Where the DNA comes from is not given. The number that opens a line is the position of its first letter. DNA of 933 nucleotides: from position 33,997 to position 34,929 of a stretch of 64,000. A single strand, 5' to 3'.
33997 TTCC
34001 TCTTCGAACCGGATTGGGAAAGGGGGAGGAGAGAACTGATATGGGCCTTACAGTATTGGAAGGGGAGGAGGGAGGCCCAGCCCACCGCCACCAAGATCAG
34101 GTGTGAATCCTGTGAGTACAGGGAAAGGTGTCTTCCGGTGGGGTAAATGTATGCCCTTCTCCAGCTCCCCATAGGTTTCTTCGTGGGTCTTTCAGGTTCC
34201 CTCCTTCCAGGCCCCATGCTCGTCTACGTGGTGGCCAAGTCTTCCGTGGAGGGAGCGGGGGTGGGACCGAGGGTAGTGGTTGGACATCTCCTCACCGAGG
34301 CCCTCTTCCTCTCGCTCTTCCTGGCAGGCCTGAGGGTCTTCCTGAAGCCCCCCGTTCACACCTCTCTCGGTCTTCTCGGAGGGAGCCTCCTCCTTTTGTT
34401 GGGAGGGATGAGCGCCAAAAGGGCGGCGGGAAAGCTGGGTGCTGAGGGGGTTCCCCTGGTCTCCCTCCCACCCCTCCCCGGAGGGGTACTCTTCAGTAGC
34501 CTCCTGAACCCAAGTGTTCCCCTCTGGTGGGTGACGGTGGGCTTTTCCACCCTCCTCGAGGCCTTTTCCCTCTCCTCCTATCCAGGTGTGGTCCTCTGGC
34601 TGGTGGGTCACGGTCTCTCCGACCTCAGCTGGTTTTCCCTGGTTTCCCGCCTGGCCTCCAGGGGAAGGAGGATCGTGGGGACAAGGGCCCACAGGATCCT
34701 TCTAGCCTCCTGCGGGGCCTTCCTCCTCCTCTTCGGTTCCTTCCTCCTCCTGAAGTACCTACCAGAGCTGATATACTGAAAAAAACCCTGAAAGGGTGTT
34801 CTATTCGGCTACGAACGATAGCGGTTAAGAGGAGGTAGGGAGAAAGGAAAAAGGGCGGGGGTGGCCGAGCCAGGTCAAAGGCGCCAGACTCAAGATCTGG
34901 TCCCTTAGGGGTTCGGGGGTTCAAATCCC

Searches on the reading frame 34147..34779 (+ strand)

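Call 79: search_protein_families(library=pfam, proteins=[window:34147-34779:+], max_evalue=0.001)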
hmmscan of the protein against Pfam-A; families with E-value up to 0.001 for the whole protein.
window:34147-34779:+ (210 aa): 1 family
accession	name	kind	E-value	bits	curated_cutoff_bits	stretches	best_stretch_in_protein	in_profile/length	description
PF01810.24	LysE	-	2.3e-25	89.7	25.6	1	15-202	1-191/193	LysE type translocator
